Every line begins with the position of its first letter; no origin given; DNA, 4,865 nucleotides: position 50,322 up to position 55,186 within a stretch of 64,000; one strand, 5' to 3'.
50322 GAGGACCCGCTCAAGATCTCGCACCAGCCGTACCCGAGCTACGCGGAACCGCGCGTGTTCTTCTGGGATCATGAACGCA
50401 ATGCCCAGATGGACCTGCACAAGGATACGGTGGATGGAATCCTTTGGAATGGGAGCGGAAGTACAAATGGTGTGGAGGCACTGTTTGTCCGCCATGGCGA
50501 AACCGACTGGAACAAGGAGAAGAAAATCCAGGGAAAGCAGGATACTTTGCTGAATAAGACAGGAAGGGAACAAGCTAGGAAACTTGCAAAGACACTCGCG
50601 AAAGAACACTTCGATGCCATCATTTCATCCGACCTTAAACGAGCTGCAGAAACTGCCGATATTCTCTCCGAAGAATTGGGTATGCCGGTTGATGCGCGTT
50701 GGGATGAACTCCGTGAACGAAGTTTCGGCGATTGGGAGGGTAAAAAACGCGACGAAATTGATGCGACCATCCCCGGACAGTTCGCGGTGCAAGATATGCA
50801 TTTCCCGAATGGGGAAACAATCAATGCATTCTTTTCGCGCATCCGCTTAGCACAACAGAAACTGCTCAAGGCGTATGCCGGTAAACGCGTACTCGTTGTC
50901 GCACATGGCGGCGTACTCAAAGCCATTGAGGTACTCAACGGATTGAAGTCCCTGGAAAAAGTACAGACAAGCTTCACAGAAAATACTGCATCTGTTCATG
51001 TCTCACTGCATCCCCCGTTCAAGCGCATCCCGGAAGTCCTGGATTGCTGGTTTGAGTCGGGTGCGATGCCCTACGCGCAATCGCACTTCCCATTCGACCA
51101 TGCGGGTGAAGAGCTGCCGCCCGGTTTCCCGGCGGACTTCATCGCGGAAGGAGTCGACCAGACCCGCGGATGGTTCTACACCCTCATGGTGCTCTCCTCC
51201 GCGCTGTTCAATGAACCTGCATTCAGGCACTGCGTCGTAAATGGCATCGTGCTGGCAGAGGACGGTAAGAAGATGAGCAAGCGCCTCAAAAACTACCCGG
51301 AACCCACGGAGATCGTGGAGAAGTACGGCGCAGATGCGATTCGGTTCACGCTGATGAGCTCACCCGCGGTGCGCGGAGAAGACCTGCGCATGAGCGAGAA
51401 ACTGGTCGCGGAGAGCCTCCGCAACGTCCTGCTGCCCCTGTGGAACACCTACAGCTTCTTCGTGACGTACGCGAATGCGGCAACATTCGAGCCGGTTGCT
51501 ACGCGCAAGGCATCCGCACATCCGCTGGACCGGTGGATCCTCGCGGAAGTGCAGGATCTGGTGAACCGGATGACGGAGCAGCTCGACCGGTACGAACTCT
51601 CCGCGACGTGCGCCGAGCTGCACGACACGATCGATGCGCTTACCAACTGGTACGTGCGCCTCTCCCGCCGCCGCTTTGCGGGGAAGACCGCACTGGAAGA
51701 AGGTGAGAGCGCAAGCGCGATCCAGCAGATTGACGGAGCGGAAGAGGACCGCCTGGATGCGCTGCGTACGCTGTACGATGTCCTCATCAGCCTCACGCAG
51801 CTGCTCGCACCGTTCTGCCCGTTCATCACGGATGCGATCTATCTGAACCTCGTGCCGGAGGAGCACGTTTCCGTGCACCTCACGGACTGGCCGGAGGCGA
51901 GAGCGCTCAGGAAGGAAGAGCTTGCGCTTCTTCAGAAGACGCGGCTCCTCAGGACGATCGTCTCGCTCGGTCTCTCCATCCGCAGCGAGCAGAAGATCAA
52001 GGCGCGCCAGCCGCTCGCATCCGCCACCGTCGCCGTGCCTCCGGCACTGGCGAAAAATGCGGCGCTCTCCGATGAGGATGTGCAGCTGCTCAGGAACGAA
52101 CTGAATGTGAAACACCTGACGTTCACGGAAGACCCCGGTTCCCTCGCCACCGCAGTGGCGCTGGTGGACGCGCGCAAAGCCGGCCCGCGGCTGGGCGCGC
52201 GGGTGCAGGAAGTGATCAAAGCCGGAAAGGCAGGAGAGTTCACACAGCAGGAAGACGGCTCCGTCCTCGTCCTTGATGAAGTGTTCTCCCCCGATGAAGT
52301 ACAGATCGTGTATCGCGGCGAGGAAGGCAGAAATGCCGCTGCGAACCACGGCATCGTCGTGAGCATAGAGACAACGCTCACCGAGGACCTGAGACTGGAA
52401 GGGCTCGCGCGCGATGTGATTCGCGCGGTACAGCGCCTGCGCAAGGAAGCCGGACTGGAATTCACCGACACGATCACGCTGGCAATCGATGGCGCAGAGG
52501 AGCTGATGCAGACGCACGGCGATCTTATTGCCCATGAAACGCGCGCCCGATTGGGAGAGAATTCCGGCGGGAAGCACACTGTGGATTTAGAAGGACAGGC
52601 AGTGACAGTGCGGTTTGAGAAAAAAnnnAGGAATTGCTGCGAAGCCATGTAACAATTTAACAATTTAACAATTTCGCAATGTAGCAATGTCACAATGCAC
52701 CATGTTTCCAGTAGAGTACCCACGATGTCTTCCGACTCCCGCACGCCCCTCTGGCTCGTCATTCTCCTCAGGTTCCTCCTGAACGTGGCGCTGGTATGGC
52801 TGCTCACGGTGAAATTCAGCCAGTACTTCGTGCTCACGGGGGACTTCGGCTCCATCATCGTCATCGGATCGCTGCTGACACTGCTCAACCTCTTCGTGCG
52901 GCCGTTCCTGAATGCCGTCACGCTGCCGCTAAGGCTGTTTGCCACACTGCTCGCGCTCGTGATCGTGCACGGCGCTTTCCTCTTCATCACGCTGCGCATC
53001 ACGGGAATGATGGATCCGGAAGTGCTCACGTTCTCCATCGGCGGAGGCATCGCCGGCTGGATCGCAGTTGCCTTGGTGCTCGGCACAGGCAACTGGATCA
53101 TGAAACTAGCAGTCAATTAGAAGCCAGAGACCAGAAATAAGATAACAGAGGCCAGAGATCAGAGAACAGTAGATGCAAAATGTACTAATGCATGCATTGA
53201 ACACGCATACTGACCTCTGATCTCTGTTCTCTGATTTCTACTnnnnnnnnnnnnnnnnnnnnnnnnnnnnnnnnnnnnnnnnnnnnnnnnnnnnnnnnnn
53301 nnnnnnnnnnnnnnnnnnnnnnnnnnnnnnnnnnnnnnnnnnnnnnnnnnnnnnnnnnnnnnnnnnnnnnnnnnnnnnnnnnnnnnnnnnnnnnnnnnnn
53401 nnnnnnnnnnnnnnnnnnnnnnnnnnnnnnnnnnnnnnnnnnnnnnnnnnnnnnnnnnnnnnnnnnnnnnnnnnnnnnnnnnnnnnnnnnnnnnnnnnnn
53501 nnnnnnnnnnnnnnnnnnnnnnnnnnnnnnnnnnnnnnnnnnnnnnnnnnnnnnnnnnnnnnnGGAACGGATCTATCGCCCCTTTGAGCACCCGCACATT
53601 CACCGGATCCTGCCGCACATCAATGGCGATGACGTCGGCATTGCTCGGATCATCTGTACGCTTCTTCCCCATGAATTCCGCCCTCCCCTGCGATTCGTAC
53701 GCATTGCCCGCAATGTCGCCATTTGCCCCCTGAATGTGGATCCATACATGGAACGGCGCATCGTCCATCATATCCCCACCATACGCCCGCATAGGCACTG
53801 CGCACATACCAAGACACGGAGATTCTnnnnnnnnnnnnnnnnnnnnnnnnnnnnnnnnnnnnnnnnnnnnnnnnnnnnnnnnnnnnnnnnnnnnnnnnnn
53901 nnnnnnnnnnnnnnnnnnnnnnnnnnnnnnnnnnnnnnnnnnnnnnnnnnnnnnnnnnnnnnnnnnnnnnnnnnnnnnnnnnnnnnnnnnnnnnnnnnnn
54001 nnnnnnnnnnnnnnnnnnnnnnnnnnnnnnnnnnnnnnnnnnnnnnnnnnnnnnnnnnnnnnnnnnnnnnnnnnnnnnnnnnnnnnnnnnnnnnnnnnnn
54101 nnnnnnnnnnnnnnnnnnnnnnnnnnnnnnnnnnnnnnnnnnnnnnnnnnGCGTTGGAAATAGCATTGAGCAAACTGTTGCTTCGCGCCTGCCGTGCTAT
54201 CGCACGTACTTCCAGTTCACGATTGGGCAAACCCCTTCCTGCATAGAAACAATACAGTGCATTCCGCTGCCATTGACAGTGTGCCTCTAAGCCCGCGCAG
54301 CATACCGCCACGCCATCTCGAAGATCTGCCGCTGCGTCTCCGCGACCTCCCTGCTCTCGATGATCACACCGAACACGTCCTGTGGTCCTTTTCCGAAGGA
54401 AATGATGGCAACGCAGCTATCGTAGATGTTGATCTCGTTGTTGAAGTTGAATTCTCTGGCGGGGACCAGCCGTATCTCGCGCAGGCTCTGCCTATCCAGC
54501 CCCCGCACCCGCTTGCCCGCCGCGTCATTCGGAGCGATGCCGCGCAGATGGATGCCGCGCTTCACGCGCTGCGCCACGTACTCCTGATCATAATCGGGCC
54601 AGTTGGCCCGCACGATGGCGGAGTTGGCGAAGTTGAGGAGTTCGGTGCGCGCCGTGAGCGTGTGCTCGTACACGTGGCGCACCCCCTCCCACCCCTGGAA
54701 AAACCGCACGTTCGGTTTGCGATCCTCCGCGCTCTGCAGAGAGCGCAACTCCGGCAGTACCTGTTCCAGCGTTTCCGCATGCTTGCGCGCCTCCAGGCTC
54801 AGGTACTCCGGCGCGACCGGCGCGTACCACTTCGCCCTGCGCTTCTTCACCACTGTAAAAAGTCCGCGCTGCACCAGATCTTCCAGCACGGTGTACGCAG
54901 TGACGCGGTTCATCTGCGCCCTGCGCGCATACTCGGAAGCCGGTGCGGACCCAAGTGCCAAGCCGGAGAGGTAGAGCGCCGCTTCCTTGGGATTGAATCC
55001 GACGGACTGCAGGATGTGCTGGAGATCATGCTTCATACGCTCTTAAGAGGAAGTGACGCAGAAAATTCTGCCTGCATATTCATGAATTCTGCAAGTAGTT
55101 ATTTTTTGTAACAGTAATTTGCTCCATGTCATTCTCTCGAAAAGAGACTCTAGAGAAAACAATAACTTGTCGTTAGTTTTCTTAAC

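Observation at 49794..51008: Isoleucyl-tRNA synthetase interrupted in-frame by two histidine-phosphatase (PGAM/CobC-like) domains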

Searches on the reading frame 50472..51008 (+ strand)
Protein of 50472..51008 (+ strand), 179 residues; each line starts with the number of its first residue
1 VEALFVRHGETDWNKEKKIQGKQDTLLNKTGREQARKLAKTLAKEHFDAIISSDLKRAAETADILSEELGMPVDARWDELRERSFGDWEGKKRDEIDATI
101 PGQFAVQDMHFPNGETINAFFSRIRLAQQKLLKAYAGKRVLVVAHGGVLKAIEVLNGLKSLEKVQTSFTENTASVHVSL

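Call 4: search_protein_families(library=ncbifam, proteins=[window:50472-51008:+], max_evalue=0.01)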
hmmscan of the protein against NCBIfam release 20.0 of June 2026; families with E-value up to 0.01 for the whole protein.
window:50472-51008:+ (179 aa): 20 families
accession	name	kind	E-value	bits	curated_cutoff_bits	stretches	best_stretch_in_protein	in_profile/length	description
TIGR03162.1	ribazole_cobC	equivalog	3.7e-38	130.7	162.9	1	5-158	3-157/176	alpha-ribazole phosphatase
NF005567.0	PRK07238.1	equivalog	6.4e-31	108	326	1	4-152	181-333/378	bifunctional RNase H/acid phosphatase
NF045917.1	PhserinePhPspA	equivalog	1.2e-24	87.1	350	1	4-155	5-160/211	phosphoserine phosphatase PspA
NF011580.0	PRK15004.1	equivalog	1.5e-24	87.1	250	1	1-150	1-154/203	adenosylcobalamin/alpha-ribazole phosphatase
NF002901.0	PRK03482.1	equivalog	4.8e-22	78.6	261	1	4-151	5-156/215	2,3-diphosphoglycerate-dependent phosphoglycerate mutase GpmB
TIGR03848.1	MSMEG_4193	subfamily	1e-19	70.8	203.85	1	4-152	3-159/204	MSMEG_4193 family putative phosphomutase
NF009993.0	PRK13462.1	equivalog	2.6e-18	66.4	226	1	4-153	9-155/203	acid phosphatase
TIGR01258.1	pgm_1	subfamily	5.8e-18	65.2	81.7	1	3-97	3-101/245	2,3-bisphosphoglycerate-dependent phosphoglycerate mutase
NF038349.1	dPGM_arch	equivalog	1.4e-17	64.2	225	1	4-151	2-143/194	2,3-diphosphoglycerate-dependent phosphoglycerate mutase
NF009994.0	PRK13463.1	equivalog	1.8e-17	63.8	277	1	6-151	8-157/203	phosphoserine phosphatase 1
NF002339.0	PRK01295.1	equivalog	4.6e-17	62.2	316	1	4-161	6-175/206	2,3-bisphosphoglycerate-dependent phosphoglycerate mutase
NF010713.0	PRK14115.1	equivalog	4.9e-17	62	305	1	4-96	5-101/248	2,3-diphosphoglycerate-dependent phosphoglycerate mutase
NF010718.0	PRK14120.1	equivalog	2.6e-13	49.8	366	1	4-98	8-106/249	phosphoglyceromutase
NF010716.0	PRK14118.1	equivalog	1.3e-12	47.5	409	1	1-94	1-98/227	2,3-diphosphoglycerate-dependent phosphoglycerate mutase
NF002217.0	PRK01112.1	equivalog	2.9e-11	43.2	320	1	4-64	5-65/228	2,3-bisphosphoglycerate-dependent phosphoglycerate mutase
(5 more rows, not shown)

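Call 22: search_solved_structures(query=window:50472-51008:+, max_evalue=0.00001, show_alignments=1)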
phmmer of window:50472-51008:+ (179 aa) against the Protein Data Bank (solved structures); distinct sequences matched with E-value up to 0.00001: 69 (the best 60 are shown).
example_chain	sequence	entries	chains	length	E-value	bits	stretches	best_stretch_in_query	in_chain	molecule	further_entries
1ebb_A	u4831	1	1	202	4.3e-21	79.1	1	5-152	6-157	PHOSPHATASE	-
1h2e_A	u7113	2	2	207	4.6e-21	79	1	5-152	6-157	PHOSPHATASE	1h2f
4pz9_A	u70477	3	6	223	4.4e-18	69.3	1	4-152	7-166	Glucosyl-3-phosphoglycerate phosphatase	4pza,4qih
6s2q_A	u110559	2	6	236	5.1e-18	69.1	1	4-152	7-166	Glucosyl-3-phosphoglycerate phosphatase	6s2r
4ij5_A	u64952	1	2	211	7e-17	65.4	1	3-152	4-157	Phosphoserine phosphatase 1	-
4ij6_A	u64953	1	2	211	1.8e-15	60.9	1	3-152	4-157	Phosphoserine phosphatase 1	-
1fzt_A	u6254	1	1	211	4.2e-15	59.6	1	5-160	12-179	PHOSPHOGLYCERATE MUTASE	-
6nru_A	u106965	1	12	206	4e-14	56.4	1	4-152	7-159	CobC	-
6e4b_A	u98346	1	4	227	4.9e-14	56.1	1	4-152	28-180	Adenosylcobalamin/alpha-ribazole phosphatase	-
2eoa_A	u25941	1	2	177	5.3e-14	56.1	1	1-152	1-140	Alpha-ribazole-5'-phosphate phosphatase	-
3e9c_A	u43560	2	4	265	9.7e-14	55.2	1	5-132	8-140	Zgc:56074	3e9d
2owe_A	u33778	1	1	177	9.9e-14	55.2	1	1-152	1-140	Alpha-ribazole-5'-phosphate phosphatase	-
2p6o_A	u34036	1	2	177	1e-13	55.1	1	1-152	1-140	Alpha-ribazole-5'-phosphate phosphatase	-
2p78_A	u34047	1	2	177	1e-13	55.1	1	1-152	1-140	Alpha-ribazole-5'-phosphate phosphatase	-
2p79_A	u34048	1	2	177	1e-13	55.1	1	1-152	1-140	Alpha-ribazole-5'-phosphate phosphatase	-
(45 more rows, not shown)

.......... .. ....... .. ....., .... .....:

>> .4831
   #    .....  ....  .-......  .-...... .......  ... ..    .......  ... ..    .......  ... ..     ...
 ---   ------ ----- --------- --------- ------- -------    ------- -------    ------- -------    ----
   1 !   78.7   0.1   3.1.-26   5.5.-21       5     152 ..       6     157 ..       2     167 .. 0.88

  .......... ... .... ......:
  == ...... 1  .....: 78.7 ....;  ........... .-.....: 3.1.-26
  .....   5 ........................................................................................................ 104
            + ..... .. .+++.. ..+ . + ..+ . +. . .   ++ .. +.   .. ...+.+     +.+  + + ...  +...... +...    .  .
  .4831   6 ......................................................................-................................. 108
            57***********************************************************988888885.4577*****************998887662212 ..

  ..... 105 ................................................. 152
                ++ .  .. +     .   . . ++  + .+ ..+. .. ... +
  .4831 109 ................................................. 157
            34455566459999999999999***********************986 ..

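Call 94: search_protein_families(library=padloc, proteins=[window:50472-51008:+], max_evalue=0.01)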
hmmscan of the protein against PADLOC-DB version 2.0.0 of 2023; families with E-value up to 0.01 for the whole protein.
window:50472-51008:+ (179 aa): 0 families

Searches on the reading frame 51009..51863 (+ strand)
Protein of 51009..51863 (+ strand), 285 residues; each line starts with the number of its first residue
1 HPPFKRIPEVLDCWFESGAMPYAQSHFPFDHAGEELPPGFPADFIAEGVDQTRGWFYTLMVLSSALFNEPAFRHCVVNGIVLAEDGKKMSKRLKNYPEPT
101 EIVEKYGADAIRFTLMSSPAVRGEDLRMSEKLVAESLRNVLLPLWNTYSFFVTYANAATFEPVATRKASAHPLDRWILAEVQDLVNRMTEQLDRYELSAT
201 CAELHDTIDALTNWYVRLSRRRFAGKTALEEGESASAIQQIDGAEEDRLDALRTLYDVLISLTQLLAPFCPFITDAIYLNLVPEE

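Call 54: find_related_loci(query=A3, collection=genome_contigs, flank=5000)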
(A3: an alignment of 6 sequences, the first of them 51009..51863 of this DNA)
Query A3 (285 aa) in genome_contigs; peptide patterns used: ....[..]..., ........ (x = any residue, [..] = any of these).
600 stretches matched a pattern (row limit reached: there are more); 594 encode a relative of the query (tblastn E <= 1e-3); the best 80 are kept; 80 distinct loci.
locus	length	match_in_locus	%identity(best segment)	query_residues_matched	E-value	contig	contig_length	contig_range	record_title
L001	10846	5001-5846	75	2-284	7e-151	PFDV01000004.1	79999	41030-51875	MAG: Candidatus Peregrinibacteria bacterium CG10_big_fil_rev_8_21_14_0_10_55_24 CG10_8_21_14_0.10_scaffold_348_c, whole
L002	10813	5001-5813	75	1-285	9e-146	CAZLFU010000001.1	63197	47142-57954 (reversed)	MAG TPA_asm: uncultured Candidatus Peribacteria bacterium isolate SRP150892_co2_1 genome assembly, contig: NODE_471_leng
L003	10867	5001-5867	72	2-285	2e-145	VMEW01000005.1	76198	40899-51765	MAG: Candidatus Peregrinibacteria bacterium Greene0416_19 Greene041619_scaffold_385, whole genome shotgun sequence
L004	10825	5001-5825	70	2-284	4e-138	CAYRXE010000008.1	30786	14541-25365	MAG TPA_asm: uncultured Candidatus Peribacteria bacterium isolate SRP342105_co2_246 genome assembly, contig: NODE_1478_l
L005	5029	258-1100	70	1-284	5e-137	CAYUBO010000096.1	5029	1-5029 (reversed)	MAG TPA_asm: uncultured Candidatus Peribacteria bacterium isolate SRP077602_co6_339 genome assembly, contig: NODE_24278_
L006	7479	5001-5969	64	4-285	8e-132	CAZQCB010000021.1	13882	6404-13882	MAG TPA_asm: uncultured Candidatus Peribacteria bacterium isolate SRP178908_co2_130 genome assembly, contig: NODE_2246_l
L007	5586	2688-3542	64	1-285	4e-129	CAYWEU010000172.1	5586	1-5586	MAG TPA_asm: uncultured Candidatus Peribacteria bacterium isolate binchicken_co203_150 genome assembly, contig: k141_314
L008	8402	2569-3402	66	1-285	9e-127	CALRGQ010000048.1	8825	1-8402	MAG: Candidatus Peribacteria bacterium isolate AH-03may19-31 genome assembly, contig: AH-03may19-C15937, whole genome sh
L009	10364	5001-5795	55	3-281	4e-99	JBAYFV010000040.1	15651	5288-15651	MAG: Victivallales bacterium isolate SO_2016_GW1_11 scaffold06477_OW334_2016, whole genome shotgun sequence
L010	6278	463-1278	52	4-285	8e-98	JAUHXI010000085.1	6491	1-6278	MAG: bacterium isolate 2_bin.56 NODE_8932_length_6491_cov_0.811911, whole genome shotgun sequence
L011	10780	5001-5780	55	4-281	7e-98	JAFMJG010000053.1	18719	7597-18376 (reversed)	Bacterium isolate DEBay_Sum019D_L_G_148 NODE_2653_length_18719_cov_5.233123, whole genome shotgun sequence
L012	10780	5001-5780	53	4-281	1e-97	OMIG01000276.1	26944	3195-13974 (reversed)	Proteobacteria bacterium isolate AM_0240 genome assembly, contig: DGE0008AM2008_1_188634, whole genome shotgun sequence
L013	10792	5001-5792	53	4-284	7e-97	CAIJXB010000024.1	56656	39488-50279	MAG: uncultured Chlamydiae bacterium isolate MJ-time_bin-9202 genome assembly, contig: bin-9202:24/68, whole genome shot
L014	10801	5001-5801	52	3-285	2e-96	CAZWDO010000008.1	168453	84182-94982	MAG TPA_asm: uncultured bacterium isolate binchicken_co113_61 genome assembly, contig: NODE_56_length_168453_cov_4.64114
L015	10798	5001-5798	54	4-281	1e-96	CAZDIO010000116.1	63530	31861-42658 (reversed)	MAG TPA_asm: uncultured Bdellovibrionales bacterium isolate binchicken_co200_37 genome assembly, contig: k141_388881, wh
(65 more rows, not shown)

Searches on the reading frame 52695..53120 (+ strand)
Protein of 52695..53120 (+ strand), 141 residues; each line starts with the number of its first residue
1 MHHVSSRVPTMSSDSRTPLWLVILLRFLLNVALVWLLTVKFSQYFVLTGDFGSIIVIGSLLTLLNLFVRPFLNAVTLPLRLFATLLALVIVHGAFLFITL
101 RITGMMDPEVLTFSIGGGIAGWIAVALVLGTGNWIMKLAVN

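Call 81: search_protein_families(library=pfam, proteins=[window:52695-53120:+], max_evalue=0.001)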
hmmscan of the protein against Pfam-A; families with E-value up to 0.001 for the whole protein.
window:52695-53120:+ (141 aa): 1 family
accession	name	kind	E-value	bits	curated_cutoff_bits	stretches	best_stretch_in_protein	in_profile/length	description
PF04020.18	Phage_holin_4_2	-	8.8e-06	26.7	28.8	1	23-135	3-105/105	Mycobacterial 4 TMS phage holin, superfamily IV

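Call 94: search_protein_families(library=padloc, proteins=[window:52695-53120:+], max_evalue=0.01)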
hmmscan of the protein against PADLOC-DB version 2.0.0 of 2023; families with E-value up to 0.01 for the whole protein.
window:52695-53120:+ (141 aa): 0 families

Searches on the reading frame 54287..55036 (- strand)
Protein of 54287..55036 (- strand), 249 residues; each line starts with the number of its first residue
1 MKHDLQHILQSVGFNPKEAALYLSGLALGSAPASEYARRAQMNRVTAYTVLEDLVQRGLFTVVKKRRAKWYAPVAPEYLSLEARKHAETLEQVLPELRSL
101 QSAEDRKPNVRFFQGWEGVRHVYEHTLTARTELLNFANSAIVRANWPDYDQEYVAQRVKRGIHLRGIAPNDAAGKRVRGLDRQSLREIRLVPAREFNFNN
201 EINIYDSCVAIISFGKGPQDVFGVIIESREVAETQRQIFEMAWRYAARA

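Call 81: search_protein_families(library=pfam, proteins=[window:54287-55036:-], max_evalue=0.001)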
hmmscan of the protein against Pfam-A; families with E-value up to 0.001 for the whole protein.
window:54287-55036:- (249 aa): 1 family
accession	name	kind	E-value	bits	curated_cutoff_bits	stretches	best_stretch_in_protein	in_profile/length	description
PF01978.25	TrmB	-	2.6e-09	37.2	25.6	1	9-77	1-68/68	Sugar-specific transcriptional regulator TrmB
